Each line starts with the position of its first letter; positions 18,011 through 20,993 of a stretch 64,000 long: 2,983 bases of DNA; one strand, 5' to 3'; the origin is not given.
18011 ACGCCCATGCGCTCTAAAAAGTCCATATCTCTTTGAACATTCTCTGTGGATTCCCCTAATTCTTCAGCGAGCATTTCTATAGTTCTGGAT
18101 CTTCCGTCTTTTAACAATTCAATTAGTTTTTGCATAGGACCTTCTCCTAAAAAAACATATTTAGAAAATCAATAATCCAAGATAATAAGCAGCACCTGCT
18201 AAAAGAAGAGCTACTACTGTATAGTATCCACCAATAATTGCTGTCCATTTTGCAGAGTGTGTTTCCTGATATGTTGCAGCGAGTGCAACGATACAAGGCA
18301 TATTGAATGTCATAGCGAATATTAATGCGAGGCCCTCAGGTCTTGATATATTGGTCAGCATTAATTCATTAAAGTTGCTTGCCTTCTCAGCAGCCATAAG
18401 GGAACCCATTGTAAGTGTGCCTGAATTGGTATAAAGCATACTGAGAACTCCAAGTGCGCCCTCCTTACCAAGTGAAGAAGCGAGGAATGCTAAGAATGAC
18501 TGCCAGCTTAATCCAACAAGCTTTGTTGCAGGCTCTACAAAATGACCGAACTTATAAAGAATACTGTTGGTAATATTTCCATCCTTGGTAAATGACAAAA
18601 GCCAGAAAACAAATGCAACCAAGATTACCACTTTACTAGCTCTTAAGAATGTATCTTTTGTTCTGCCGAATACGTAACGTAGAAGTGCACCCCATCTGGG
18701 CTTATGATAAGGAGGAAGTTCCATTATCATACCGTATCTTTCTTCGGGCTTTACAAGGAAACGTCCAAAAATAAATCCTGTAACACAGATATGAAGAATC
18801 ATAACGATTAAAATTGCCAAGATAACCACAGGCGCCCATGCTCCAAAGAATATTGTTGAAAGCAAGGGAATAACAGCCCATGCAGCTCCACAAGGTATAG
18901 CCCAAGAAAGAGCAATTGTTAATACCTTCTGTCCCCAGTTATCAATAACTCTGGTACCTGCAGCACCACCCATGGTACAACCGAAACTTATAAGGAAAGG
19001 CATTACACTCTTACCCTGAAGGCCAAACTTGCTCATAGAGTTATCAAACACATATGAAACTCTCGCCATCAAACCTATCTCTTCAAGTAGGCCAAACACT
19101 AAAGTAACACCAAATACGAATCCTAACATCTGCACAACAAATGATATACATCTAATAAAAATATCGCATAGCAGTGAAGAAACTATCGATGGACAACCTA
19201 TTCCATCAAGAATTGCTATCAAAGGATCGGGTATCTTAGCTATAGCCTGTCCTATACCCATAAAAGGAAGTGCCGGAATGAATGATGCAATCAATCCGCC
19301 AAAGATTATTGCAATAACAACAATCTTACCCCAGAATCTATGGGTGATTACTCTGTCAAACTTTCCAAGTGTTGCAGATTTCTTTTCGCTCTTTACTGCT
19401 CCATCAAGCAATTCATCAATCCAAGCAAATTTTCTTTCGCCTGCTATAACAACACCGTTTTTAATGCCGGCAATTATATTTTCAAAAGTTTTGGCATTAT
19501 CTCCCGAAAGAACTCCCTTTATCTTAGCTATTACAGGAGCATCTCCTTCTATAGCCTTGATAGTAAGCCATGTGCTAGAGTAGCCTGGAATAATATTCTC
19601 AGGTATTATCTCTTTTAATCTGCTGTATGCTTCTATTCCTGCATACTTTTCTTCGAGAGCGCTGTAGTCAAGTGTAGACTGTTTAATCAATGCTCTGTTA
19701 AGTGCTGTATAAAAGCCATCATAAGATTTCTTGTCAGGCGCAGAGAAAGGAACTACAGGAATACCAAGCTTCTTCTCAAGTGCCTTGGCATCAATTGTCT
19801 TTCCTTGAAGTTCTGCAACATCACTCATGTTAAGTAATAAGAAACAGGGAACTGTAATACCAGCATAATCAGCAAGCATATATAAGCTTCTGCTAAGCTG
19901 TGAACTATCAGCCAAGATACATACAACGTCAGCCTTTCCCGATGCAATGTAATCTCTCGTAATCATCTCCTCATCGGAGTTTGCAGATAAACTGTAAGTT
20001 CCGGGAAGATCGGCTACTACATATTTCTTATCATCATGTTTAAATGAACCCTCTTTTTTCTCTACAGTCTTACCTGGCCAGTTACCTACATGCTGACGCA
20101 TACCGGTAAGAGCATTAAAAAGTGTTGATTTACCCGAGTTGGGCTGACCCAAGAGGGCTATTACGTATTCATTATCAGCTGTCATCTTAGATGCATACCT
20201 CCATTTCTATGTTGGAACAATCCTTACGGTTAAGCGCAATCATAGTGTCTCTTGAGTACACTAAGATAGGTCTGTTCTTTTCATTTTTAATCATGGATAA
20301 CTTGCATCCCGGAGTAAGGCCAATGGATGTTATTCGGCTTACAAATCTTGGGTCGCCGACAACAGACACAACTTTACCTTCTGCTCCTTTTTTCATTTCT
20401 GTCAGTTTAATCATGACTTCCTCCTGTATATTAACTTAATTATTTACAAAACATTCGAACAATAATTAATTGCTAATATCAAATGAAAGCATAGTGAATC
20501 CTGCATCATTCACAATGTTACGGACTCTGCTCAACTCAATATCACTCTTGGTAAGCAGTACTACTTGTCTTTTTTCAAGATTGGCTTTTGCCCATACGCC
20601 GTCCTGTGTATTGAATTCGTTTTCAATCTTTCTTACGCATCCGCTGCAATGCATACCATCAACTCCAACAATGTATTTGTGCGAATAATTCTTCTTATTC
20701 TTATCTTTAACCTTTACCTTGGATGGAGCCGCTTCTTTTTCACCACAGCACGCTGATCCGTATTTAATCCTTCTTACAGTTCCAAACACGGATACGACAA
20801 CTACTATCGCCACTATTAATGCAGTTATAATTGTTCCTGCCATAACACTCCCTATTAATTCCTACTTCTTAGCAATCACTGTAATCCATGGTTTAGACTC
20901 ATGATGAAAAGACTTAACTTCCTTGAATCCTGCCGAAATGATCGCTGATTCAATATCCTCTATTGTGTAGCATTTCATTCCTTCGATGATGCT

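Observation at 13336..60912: Window-wide regulon marked by a GTTAG-N6-CTAAC palindrome (single-dimer DtxR box)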

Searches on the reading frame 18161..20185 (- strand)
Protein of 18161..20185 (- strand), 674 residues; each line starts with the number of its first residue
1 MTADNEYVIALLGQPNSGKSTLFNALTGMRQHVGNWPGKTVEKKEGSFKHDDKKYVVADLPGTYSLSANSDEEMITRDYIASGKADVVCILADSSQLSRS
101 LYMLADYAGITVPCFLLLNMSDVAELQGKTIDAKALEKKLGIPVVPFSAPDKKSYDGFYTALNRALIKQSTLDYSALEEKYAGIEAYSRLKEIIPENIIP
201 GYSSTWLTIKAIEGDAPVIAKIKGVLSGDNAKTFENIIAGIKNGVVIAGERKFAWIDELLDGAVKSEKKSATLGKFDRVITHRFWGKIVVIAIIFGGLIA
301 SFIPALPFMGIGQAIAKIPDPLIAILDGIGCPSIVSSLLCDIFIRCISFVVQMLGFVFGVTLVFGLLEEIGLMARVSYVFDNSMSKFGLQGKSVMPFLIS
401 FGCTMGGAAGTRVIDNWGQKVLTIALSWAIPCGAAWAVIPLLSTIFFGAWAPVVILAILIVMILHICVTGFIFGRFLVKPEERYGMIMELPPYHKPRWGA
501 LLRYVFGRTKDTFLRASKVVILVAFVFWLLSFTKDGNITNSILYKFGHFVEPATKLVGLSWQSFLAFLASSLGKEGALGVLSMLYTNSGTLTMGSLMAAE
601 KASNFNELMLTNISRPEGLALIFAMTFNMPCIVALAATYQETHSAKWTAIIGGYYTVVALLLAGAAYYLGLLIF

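Call 6: find_encoding_contigs(protein=window:18161-20185:-, flank=10000, max_places=3)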
Protein window:18161-20185:- (674 aa): 1 contig read that carries it; 1 place shown.
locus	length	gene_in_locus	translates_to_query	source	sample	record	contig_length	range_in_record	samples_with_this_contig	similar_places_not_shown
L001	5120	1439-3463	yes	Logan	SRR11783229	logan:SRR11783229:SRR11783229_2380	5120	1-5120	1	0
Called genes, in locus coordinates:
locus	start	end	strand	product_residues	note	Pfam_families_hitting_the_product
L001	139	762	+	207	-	PF13489:Methyltransf_23, PF13847:Methyltransf_31, PF08241:Methyltransf_11, PF08242:Methyltransf_12, PF13649:Methyltransf_25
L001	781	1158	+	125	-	PF00403:HMA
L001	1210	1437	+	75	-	PF04023:FeoA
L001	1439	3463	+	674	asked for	PF01926:MMR_HSR1, PF02421:FeoB_N, PF07670:Gate, PF07664:FeoB_C, PF07670:Gate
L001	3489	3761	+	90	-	PF08220:HTH_DeoR (weak), PF25212:HVO_A0114 (weak)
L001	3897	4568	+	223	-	PF00440:TetR_N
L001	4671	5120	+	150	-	?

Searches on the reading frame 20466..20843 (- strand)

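Call 7: search_protein_families(library=pfam, proteins=[window:20466-20843:-])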
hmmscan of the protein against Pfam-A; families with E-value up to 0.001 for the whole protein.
window:20466-20843:- (125 aa): 1 family
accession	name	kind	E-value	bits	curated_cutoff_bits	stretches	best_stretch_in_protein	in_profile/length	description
PF00403.32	HMA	-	1e-09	39.1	24.8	1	61-116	4-61/62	Heavy-metal-associated domain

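Call 81: search_protein_families(library=ncbifam, proteins=[window:20466-20843:-], max_evalue=1e-8)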
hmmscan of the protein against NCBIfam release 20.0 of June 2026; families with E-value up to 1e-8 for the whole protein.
window:20466-20843:- (125 aa): 0 families
